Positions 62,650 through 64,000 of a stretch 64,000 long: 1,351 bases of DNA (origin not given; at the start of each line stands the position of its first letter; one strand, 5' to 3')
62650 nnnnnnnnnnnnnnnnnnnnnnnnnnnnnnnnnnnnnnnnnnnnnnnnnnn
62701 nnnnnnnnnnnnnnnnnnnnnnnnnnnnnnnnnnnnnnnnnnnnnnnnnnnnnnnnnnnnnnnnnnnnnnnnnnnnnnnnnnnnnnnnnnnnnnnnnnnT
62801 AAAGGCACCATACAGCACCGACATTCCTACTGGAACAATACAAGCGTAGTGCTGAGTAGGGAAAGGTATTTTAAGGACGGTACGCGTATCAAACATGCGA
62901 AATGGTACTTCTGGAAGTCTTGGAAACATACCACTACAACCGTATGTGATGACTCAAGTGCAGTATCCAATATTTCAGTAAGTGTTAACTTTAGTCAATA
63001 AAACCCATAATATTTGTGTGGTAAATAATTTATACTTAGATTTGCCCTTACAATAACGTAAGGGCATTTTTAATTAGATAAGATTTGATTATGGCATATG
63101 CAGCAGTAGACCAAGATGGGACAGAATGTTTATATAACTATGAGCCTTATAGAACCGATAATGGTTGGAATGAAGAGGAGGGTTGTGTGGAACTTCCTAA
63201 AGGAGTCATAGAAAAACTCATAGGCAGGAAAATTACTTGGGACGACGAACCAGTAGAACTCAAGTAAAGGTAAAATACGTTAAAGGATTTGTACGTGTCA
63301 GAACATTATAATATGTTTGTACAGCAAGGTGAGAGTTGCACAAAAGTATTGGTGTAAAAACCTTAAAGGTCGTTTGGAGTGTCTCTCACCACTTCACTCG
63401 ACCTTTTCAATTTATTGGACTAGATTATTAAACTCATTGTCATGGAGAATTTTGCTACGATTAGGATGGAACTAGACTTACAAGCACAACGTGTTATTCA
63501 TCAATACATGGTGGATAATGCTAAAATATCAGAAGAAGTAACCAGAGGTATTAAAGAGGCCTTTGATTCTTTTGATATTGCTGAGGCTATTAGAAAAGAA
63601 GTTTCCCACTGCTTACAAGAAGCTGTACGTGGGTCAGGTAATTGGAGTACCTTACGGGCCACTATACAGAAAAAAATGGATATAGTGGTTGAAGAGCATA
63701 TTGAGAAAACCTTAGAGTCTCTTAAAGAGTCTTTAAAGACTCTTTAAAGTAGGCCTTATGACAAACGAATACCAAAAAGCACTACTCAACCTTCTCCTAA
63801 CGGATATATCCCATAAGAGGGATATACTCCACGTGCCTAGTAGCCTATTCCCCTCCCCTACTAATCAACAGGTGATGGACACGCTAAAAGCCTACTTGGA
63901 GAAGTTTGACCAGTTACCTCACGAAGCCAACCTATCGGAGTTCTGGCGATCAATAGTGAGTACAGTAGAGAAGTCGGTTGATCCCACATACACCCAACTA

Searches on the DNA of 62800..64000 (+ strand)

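Call 10: search_dna_similar(query=window:62800-64000:+, collection=phages, mode=near, max_rows=30)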
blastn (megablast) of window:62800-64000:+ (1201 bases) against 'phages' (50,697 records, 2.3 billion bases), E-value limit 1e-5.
No match.

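Call 50: search_rna_families(source=window, start=63270, end=63460, threshold=evalue, max_evalue=10)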
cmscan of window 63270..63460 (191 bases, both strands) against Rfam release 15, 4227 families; matches with E-value up to 10: 3.
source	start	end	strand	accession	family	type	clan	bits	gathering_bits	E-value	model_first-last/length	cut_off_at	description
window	63403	63447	-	RF02098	DGCR5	Gene; lncRNA;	-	15.9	50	0.86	1-49/49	no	DiGeorge syndrome critical region gene 5 conserved region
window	63305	63355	+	RF03362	mir-9436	Gene; miRNA;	-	13.8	80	4.5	11-57/66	no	mir-9436 microRNA precursor family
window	63381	63445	-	RF02211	ZFAT-AS1_1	Gene; lncRNA;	-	10.4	80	5.6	16-79/79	no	ZFAT antisense RNA 1 conserved region 1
